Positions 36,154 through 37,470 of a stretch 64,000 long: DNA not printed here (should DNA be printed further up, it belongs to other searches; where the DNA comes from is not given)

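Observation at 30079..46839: Expanded pseudaminic-acid-type nonulosonate cluster carrying an unusually large, non-canonical tailoring set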

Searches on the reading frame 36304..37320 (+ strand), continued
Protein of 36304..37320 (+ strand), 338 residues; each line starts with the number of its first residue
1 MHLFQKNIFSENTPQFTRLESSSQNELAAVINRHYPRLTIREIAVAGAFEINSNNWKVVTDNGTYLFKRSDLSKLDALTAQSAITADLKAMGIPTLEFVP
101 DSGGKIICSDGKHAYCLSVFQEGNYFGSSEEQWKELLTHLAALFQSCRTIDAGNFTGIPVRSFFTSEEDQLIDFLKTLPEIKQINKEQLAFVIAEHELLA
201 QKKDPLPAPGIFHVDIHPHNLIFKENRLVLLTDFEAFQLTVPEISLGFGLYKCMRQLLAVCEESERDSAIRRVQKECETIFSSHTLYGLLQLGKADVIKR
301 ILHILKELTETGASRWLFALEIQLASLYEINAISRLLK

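Call 82: search_protein_families(library=ncbifam, proteins=[P0165, P0170, P0175, P0176, P0180, P0185, P0195, P0210, P0240, P0300], max_evalue=0.001)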
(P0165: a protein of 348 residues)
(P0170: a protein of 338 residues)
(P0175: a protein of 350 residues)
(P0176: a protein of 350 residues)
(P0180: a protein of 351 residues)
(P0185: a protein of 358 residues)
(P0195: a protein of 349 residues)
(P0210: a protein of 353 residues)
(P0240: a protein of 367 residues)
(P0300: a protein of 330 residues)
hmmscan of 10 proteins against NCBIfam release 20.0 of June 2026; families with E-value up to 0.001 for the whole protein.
P0165 (348 aa): 0 families

P0170 (338 aa): 0 families

P0175 (350 aa): 3 families
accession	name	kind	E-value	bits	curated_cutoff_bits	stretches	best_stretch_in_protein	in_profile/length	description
NF003558.0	PRK05231.1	equivalog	5.1e-09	35.5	271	1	13-246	3-213/322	homoserine kinase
TIGR02906.1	spore_CotS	subfamily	1.2e-05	24.5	172.7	0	53-129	11-84/314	CotS family spore coat protein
TIGR00938.1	thrB_alt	equivalog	4.8e-05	22.8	255.9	1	13-245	3-212/307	homoserine kinase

P0176 (350 aa): 3 families
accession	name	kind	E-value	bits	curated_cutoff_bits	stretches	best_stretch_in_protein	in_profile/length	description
TIGR00938.1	thrB_alt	equivalog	1.4e-05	24.6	255.9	1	51-246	34-213/307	homoserine kinase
NF003558.0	PRK05231.1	equivalog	2e-05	23.7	271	1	52-247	35-214/322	homoserine kinase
TIGR02906.1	spore_CotS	subfamily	6.6e-05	22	172.7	0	53-138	10-94/314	CotS family spore coat protein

P0180 (351 aa): 4 families
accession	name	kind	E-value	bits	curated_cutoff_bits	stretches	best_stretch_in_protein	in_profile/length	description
NF008738.0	PRK11768.1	equivalog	3.9e-08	33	194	1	109-258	92-228/327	serine/threonine protein kinase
TIGR02906.1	spore_CotS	subfamily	4.4e-07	29.1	172.7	1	59-253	11-215/314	CotS family spore coat protein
NF003558.0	PRK05231.1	equivalog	7.2e-07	28.5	271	1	57-252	35-214/322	homoserine kinase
TIGR00938.1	thrB_alt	equivalog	8.5e-05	22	255.9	1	56-250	34-212/307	homoserine kinase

P0185 (358 aa): 6 families
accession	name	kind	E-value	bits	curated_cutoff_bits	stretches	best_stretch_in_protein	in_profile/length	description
NF003558.0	PRK05231.1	equivalog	5.8e-10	38.6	271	1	53-262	34-228/322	homoserine kinase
TIGR02906.1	spore_CotS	subfamily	3.4e-08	32.8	172.7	1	51-269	6-235/314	CotS family spore coat protein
NF008738.0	PRK11768.1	equivalog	3e-06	26.9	194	1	88-251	76-225/327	serine/threonine protein kinase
NF000052.4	APH_9_Ia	exception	9.8e-06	25.1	680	1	24-254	8-239/330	aminoglycoside O-phosphotransferase APH(9)-Ia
TIGR02721.1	ycfN_thiK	equivalog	0.00015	21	299.45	0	114-264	61-188/256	thiamine kinase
TIGR00938.1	thrB_alt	equivalog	0.00093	18.6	255.9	0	51-244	32-210/307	homoserine kinase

P0195 (349 aa): 0 families

P0210 (353 aa): 0 families

P0240 (367 aa): 1 family
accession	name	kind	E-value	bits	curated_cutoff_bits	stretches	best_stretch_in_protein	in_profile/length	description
NF008738.0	PRK11768.1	equivalog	0.00092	18.7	194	0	78-254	67-229/327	serine/threonine protein kinase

P0300 (330 aa): 2 families
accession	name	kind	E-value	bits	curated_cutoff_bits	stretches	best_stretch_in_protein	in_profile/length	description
TIGR00938.1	thrB_alt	equivalog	4.2e-05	23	255.9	1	58-238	44-213/307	homoserine kinase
NF003558.0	PRK05231.1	equivalog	6.7e-05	22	271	1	61-288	47-262/322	homoserine kinase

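Call 83: find_encoding_contigs(protein=P0175, flank=8000, max_places=2)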
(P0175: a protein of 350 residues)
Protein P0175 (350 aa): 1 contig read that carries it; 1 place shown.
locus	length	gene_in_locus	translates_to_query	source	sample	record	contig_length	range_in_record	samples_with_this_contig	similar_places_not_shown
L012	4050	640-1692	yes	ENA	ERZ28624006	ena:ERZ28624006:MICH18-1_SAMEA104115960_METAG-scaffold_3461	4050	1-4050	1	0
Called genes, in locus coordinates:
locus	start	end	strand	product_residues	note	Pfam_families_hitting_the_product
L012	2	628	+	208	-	?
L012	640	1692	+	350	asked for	PF01636:APH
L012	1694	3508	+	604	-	PF00664:ABC_membrane, PF03193:RsgA_GTPase (weak), PF02463:SMC_N (weak), PF00005:ABC_tran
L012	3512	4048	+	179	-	?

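Call 84: find_encoding_contigs(protein=P0170, flank=10000, max_places=1)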
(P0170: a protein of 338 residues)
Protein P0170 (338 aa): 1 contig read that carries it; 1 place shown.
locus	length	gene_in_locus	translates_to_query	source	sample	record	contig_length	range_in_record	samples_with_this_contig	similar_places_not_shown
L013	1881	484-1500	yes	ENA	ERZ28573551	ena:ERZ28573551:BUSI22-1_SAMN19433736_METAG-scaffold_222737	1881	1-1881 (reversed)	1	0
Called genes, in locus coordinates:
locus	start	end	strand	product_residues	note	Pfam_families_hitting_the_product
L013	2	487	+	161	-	?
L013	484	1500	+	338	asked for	PF01636:APH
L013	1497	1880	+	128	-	?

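Call 87: find_related_loci(query=A1, collection=metagenome_contigs, flank=10000)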
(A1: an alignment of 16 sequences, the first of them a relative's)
Query A1 (338 aa) in metagenome_contigs; peptide patterns used: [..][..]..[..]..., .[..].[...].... (x = any residue, [..] = any of these).
271 stretches matched a pattern; 16 encode a relative of the query (tblastn E <= 1e-3); 16 distinct loci.
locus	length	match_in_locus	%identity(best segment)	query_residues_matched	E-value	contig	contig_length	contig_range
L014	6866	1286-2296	77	1-337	0e+0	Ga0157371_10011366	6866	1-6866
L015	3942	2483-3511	46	1-337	1e-97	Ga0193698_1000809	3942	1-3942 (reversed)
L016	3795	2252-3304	25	1-330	2e-23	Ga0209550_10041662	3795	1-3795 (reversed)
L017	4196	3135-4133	24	3-336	2e-16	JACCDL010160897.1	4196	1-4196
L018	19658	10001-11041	25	1-337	2e-16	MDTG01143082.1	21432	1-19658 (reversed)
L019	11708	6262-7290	23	3-335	3e-16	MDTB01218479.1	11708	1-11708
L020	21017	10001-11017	23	4-331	1e-15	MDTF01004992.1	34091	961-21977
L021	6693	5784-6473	24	111-335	4e-14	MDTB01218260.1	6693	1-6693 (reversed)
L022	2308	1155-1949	23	3-258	4e-13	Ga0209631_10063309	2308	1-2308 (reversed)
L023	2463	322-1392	22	1-329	7e-13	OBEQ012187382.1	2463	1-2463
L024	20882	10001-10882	22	50-329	1e-11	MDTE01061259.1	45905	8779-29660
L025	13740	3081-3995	25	3-306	2e-11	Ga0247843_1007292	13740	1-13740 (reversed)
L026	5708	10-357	28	213-336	1e-10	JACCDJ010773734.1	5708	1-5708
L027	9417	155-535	26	213-333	1e-9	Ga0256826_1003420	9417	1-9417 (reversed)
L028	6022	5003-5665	21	48-258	2e-9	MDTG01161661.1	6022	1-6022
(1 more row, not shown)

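Call 92: search_protein_families(library=pfam, proteins=[L020:254-1246:+, L020:1247-2398:+, L020:2395-3381:+, L020:5570-6454:+, L020:7262-8548:+, L020:12567-14822:+, L020:17720-18499:+, L020:18592-19974:+, L019:3007-3789:+, L019:3807-4796:+], max_evalue=0.0001)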
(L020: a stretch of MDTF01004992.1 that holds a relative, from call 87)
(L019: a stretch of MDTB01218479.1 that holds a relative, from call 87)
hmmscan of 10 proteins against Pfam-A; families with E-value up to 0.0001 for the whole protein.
L020:254-1246:+ (330 aa): 4 families
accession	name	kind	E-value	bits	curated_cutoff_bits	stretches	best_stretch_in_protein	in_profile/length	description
PF01370.27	Epimerase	-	1.2e-64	218.4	20.9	1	14-239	1-227/240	NAD dependent epimerase/dehydratase family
PF16363.11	GDP_Man_Dehyd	-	3.9e-21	76.3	27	1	47-317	59-329/332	GDP-mannose 4,6 dehydratase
PF04321.23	RmlD_sub_bind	-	1.8e-07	31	27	1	13-72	2-60/287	RmlD substrate binding domain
PF02719.21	Polysacc_synt_2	-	7.7e-05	22.5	20.2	0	14-113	26-126/293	Polysaccharide biosynthesis protein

L020:1247-2398:+ (383 aa): 3 families
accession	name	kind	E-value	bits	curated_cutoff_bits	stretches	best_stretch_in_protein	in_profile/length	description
PF16363.11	GDP_Man_Dehyd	-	3.6e-151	503.7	27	1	17-357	1-332/332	GDP-mannose 4,6 dehydratase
PF01370.27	Epimerase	-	1.3e-75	254.3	20.9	1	16-263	1-240/240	NAD dependent epimerase/dehydratase family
PF04321.23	RmlD_sub_bind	-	3e-06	27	27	1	17-173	4-130/287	RmlD substrate binding domain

L020:2395-3381:+ (328 aa): 2 families
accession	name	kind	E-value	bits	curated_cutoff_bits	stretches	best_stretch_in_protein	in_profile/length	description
PF16363.11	GDP_Man_Dehyd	-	1.6e-93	314.2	27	1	12-318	1-332/332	GDP-mannose 4,6 dehydratase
PF01370.27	Epimerase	-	1.3e-48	166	20.9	1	11-251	1-240/240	NAD dependent epimerase/dehydratase family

L020:5570-6454:+ (294 aa): 1 family
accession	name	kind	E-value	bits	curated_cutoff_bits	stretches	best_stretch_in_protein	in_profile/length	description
PF00248.27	Aldo_ket_red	-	9.4e-26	91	24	1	9-271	1-277/291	Aldo/keto reductase family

L020:7262-8548:+ (428 aa): 1 family
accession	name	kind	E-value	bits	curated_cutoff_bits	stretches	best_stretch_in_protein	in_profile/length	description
PF00202.27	Aminotran_3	-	3.2e-51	174.7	30.5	1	36-329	6-333/403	Aminotransferase class-III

L020:12567-14822:+ (751 aa): 1 family
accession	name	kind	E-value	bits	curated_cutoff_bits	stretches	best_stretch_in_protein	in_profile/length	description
PF00551.24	Formyl_trans_N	-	1.3e-06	28.7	26.1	1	577-665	76-165/181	Formyl transferase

L020:17720-18499:+ (259 aa): 1 family
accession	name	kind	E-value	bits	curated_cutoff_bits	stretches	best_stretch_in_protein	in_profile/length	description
PF00459.30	Inositol_P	-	1.3e-37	130.2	27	1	34-252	34-260/271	Inositol monophosphatase family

L020:18592-19974:+ (460 aa): 0 families

L019:3007-3789:+ (260 aa): 1 family
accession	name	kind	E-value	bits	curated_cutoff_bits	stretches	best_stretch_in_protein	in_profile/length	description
PF00459.30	Inositol_P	-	5.7e-32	111.7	27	1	35-250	38-261/271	Inositol monophosphatase family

L019:3807-4796:+ (329 aa): 2 families
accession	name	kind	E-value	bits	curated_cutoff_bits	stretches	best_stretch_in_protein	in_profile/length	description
PF16363.11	GDP_Man_Dehyd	-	1.1e-101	341.1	27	1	14-320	1-332/332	GDP-mannose 4,6 dehydratase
PF01370.27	Epimerase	-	3.9e-54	184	20.9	1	13-253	1-240/240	NAD dependent epimerase/dehydratase family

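Call 95: search_protein_families(library=pfam, proteins=[L018:12488-13561:-, L018:13577-14896:-, L018:8914-9945:-, L018:7994-8914:-, L024:6697-7752:+, L024:11667-12629:+, L024:10914-11615:-, L025:1331-2248:+, L017:1349-2260:+, L016:2-718:+], max_evalue=0.0001)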
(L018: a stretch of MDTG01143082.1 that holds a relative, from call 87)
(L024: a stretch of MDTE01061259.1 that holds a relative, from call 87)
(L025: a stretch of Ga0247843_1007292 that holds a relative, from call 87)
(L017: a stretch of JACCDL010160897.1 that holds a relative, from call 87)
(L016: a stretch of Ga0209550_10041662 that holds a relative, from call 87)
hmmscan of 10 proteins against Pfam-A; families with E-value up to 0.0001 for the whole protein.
L018:12488-13561:- (358 aa): 0 families

L018:13577-14896:- (440 aa): 0 families

L018:8914-9945:- (344 aa): 3 families
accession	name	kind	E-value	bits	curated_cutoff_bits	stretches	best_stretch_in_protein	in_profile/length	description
PF16363.11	GDP_Man_Dehyd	-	3.6e-144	480.7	27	1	7-332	1-332/332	GDP-mannose 4,6 dehydratase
PF01370.27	Epimerase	-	1.1e-66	225.1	20.9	1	6-246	1-238/240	NAD dependent epimerase/dehydratase family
PF04321.23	RmlD_sub_bind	-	5.1e-07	29.5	27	1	7-167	4-139/287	RmlD substrate binding domain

L018:7994-8914:- (307 aa): 3 families
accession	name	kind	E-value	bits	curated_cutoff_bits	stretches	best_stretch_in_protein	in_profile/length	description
PF01370.27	Epimerase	-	7.1e-53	179.9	20.9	1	12-237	6-240/240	NAD dependent epimerase/dehydratase family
PF16363.11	GDP_Man_Dehyd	-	1.8e-14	54.4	27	1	38-296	58-329/332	GDP-mannose 4,6 dehydratase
PF04321.23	RmlD_sub_bind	-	9.2e-06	25.4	27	1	12-121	8-115/287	RmlD substrate binding domain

L024:6697-7752:+ (352 aa): 3 families
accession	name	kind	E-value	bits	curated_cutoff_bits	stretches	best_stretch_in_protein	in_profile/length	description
PF00483.29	NTP_transferase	-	6.8e-31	108.1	21.2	1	125-348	3-241/245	Nucleotidyl transferase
PF00571.33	CBS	-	2.9e-07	31.1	24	0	10-55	11-56/57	CBS domain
PF12804.13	NTP_transf_3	-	7.2e-06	26.7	27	1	125-211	2-76/160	MobA-like NTP transferase domain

L024:11667-12629:+ (321 aa): 0 families

L024:10914-11615:- (234 aa): 1 family
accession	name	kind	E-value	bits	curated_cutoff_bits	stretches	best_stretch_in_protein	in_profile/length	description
PF08889.16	WbqC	-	5.5e-52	177.2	21.3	1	13-224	1-214/218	WbqC-like protein family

L025:1331-2248:+ (306 aa): 5 families
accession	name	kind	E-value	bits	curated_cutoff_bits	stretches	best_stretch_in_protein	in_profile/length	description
PF13489.12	Methyltransf_23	-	3.6e-17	63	27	1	103-241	19-162/164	Methyltransferase domain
PF08242.18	Methyltransf_12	-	3.4e-11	44.2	30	1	111-201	1-97/98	Methyltransferase domain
PF08241.18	Methyltransf_11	-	2e-09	38.4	21.2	1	111-204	1-95/95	Methyltransferase domain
PF13847.12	Methyltransf_31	-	2.4e-08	34.3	27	1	109-215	6-120/145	Methyltransferase domain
PF13649.12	Methyltransf_25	-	5.6e-07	30.6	27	1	110-200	1-97/97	Methyltransferase domain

L017:1349-2260:+ (304 aa): 1 family
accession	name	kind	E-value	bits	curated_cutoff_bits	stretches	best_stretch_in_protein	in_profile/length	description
PF00248.27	Aldo_ket_red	-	8.8e-27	94.4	24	1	4-281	2-283/291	Aldo/keto reductase family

L016:2-718:+ (239 aa): 0 families
